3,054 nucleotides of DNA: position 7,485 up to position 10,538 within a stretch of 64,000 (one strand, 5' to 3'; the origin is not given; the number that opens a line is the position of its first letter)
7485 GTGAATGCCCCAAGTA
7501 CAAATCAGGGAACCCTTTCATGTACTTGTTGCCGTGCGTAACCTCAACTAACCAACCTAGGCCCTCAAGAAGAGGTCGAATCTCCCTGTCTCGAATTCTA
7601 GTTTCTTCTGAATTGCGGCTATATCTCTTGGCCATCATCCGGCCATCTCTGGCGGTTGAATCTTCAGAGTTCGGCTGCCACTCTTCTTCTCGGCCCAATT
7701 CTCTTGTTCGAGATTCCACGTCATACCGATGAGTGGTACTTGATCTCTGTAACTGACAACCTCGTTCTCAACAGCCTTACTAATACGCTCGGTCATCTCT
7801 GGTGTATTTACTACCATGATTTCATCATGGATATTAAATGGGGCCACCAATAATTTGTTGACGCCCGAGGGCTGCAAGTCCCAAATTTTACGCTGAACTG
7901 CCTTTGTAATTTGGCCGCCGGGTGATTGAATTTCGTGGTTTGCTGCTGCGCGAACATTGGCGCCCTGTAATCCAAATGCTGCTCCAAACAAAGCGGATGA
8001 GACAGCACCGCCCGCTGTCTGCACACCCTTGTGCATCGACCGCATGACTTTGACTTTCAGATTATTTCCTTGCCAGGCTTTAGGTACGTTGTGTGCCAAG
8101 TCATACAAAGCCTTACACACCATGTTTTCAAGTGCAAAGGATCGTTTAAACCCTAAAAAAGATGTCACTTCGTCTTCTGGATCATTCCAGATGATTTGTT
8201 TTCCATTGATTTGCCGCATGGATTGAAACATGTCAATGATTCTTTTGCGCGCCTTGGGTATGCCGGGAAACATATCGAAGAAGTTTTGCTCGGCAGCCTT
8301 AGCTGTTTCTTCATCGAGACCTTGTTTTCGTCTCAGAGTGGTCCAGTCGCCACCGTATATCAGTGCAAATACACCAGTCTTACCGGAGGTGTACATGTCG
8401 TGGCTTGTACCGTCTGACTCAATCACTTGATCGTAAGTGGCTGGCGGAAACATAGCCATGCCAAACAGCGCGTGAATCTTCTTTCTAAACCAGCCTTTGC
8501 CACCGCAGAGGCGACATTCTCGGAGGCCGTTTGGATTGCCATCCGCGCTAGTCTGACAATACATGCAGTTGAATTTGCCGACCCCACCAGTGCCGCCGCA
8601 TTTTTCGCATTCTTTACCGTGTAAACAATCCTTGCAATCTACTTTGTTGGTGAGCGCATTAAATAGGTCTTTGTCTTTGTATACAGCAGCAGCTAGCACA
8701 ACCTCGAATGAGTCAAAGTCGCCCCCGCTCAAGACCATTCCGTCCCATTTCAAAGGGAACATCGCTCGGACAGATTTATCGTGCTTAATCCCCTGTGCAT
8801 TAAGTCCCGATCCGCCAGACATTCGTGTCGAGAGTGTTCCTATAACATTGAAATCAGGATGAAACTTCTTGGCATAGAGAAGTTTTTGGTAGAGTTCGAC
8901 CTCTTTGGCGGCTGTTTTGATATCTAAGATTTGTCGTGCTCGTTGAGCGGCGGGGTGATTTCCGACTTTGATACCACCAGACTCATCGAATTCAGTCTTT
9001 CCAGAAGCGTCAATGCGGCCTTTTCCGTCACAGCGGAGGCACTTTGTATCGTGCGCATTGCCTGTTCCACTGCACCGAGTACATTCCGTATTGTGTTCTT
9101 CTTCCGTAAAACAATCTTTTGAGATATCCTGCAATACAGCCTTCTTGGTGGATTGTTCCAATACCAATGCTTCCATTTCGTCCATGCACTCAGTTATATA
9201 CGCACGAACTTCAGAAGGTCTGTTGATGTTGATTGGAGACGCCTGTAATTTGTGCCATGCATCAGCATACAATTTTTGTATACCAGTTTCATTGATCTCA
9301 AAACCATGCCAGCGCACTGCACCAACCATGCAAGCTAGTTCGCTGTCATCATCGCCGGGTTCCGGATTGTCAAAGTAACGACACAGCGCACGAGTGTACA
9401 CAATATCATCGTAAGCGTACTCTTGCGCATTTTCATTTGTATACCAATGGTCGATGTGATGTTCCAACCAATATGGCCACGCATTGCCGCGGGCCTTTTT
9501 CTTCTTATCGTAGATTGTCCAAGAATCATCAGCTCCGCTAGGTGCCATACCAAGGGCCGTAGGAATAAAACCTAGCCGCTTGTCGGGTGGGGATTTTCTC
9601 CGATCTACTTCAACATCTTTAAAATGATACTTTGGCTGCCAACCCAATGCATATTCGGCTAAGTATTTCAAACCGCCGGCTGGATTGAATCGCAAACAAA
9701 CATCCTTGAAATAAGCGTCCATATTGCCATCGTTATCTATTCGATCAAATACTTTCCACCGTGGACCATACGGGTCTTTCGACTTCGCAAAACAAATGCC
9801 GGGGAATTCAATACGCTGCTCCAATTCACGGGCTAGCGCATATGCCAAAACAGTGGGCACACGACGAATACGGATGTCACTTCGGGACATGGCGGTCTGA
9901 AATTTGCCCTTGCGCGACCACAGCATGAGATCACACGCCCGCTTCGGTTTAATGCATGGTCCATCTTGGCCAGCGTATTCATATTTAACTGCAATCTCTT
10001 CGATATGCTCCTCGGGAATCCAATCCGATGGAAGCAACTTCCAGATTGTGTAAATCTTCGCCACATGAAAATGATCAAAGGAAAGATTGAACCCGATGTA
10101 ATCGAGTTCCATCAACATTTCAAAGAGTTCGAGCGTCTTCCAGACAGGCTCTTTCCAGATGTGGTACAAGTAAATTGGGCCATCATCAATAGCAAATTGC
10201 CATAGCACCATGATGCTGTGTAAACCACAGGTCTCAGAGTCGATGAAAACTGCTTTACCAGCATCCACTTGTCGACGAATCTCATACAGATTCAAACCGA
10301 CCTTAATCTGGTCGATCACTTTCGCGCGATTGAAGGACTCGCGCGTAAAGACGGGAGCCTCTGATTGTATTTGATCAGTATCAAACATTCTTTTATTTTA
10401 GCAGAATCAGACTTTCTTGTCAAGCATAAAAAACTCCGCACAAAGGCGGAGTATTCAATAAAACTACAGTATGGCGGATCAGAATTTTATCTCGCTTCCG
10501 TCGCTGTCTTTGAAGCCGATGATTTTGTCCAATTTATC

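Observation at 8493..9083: DnaJ-type CxxCxGxG zinc-finger repeats inserted into the family A DNA polymerase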

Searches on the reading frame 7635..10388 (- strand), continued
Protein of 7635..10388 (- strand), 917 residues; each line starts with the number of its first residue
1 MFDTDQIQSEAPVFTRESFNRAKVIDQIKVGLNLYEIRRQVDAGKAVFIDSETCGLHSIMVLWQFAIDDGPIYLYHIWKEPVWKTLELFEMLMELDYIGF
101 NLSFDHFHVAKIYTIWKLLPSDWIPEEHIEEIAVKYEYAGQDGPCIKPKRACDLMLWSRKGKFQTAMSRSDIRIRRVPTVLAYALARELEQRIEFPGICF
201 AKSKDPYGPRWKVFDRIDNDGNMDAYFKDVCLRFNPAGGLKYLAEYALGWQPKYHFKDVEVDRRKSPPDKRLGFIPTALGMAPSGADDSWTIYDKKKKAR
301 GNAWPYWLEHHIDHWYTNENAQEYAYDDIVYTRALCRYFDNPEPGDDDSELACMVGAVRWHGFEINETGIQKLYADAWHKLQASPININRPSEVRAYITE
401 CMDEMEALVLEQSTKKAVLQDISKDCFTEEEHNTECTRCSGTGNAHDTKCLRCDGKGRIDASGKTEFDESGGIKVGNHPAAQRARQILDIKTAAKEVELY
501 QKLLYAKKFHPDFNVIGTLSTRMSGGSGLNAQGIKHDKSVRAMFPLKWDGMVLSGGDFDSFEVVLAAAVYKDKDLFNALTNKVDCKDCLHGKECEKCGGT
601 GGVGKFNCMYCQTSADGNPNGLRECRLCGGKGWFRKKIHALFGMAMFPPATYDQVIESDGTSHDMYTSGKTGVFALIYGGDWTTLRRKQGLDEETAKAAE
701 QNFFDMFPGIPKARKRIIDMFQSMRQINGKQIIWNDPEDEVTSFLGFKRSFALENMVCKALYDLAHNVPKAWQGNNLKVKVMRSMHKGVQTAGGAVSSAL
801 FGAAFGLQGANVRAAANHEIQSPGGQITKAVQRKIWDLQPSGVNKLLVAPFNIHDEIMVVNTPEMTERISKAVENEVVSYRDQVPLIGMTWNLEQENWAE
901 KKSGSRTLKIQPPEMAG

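Call 80: search_protein_families(library=pfam, proteins=[P0064, P0046, P0052, P0130, P0140, P0158], max_evalue=0.01)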
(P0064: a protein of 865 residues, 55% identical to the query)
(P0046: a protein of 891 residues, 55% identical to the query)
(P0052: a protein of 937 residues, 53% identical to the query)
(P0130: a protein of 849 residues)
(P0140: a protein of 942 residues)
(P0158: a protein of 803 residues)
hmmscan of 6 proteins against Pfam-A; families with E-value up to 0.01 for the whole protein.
P0064 (865 aa): 2 families
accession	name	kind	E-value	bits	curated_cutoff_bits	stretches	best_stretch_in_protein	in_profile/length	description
PF00476.26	DNA_pol_A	-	2.2e-09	37.2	34.3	1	615-834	206-369/381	DNA polymerase family A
PF00684.25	DnaJ_CXXCXGXG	-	0.0092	16.7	32.7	0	521-545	39-65/65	DnaJ central domain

P0046 (891 aa): 2 families
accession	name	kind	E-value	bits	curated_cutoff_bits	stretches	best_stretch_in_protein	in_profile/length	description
PF00476.26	DNA_pol_A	-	4.8e-13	49.2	34.3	1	633-849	203-360/381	DNA polymerase family A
PF00684.25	DnaJ_CXXCXGXG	-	0.00069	20.3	32.7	1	557-607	1-55/65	DnaJ central domain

P0052 (937 aa): 2 families
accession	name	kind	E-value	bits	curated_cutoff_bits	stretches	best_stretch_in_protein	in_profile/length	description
PF00476.26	DNA_pol_A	-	1.3e-09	38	34.3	1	680-904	201-369/381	DNA polymerase family A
PF00684.25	DnaJ_CXXCXGXG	-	0.0077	16.9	32.7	0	408-433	40-65/65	DnaJ central domain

P0130 (849 aa): 1 family
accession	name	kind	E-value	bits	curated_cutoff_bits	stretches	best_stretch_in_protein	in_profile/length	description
PF00476.26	DNA_pol_A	-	8.9e-11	41.8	34.3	1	617-825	208-357/381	DNA polymerase family A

P0140 (942 aa): 2 families
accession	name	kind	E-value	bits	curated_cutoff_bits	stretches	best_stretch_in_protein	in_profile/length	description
PF00476.26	DNA_pol_A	-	5e-19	68.9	34.3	2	493-667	75-249/381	DNA polymerase family A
PF00684.25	DnaJ_CXXCXGXG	-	6.4e-05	23.6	32.7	1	415-472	1-65/65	DnaJ central domain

P0158 (803 aa): 1 family
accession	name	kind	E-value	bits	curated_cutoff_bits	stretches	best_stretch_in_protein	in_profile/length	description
PF00476.26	DNA_pol_A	-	1.3e-20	74.1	34.3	3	693-788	279-369/381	DNA polymerase family A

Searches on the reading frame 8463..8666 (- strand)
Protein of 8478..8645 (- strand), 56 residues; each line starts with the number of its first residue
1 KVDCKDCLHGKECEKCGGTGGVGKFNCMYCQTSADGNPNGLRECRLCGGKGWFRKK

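Call 21: search_protein_families(library=pfam, proteins=[window:8478-8645:-], max_evalue=1)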
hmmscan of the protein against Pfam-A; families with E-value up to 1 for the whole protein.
seq(56 aa): 2 families
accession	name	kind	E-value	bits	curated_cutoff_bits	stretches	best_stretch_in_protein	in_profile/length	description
PF14445.12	Prok-RING_2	-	0.078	13.6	22.4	1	23-49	6-30/56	Prokaryotic RING finger family 2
PF25433.1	DUF7895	-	0.46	11.3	27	0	4-21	57-74/75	Domain of unknown function (DUF7895)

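Call 49: predict_structure(alignment_id=A2)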
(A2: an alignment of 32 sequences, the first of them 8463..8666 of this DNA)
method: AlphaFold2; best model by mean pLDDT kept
length: 68 residues; sequences in the alignment: 32
mean_pLDDT: 78.0   pTM: 0.50
mean pLDDT of the five models: 78.0, 75.6, 72.2, 71.8, 71.1
residues with pLDDT >= 90: 0; 70-90: 56; 50-70: 10; < 50: 2
segments of 3 or more residues with pLDDT < 50: none
pLDDT, mean of each block of 10 residues (from residue 1): 71 82 82 84 82 80 61
secondary structure, 60 per line:
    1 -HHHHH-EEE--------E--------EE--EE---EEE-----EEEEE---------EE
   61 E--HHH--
elements in order: H2-6 E8-10 E37-39 E45-49 E59-61

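Call 57: fold_search(model_id=the predicted structure, library=pdb)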
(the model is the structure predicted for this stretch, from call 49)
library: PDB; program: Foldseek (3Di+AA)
matches with E <= 10: 4; with E <= 0.001: 0
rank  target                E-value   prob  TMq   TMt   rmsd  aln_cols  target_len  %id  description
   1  2ctt_MODEL_1_A        5.4e-01  0.13  0.29  0.20   7.9        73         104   25  Solution structure of zinc finger domain from human DnaJ subfamily A menber 3 (released 2005-11-24)
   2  6ekb                  2.7e+00  0.03  0.22  0.23   9.6        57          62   26  Crystal structure of the BSD2 homolog of Arabidopsis thaliana (released 2017-12-06)
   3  2bx9_A                3.8e+00  0.03  0.20  0.24   8.3        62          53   21  Crystal structure of B.subtilis Anti-TRAP protein, an antagonist of TRAP-RNA interactions (released 2005-11-30)
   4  3ld0_2                5.8e+00  0.06  0.26  0.33   7.6        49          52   18  Crystal structure of B.licheniformis Anti-TRAP protein, an antagonist of TRAP-RNA interactions (released 2010-02-23)

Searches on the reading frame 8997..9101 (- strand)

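Call 21: search_protein_families(library=pfam, proteins=[window:8997-9101:-], max_evalue=1)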
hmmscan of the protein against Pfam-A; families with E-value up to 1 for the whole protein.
seq(35 aa): 6 families
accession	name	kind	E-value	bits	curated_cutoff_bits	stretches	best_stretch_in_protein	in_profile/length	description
PF00684.25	DnaJ_CXXCXGXG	-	0.00021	21.9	32.7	1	4-28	41-65/65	DnaJ central domain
PF00641.23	Zn_ribbon_RanBP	-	0.00061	19.4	27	1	16-26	16-26/30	Zn-finger in Ran binding protein and others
PF15777.11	Anti-TRAP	-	0.0021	18.4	32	1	2-30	8-42/59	Tryptophan RNA-binding attenuator protein inhibitory protein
PF17302.8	DUF5351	-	0.066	13.9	27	0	7-15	20-28/29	Family of unknown function (DUF5351)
PF20833.2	RNase_E_G_Thio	-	0.12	13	26.8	0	7-19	2-14/86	RNase E/G, Thioredoxin-like domain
PF10588.14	NADH-G_4Fe-4S_3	-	0.13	12.3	27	0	2-15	11-24/40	NADH-ubiquinone oxidoreductase-G iron-sulfur binding region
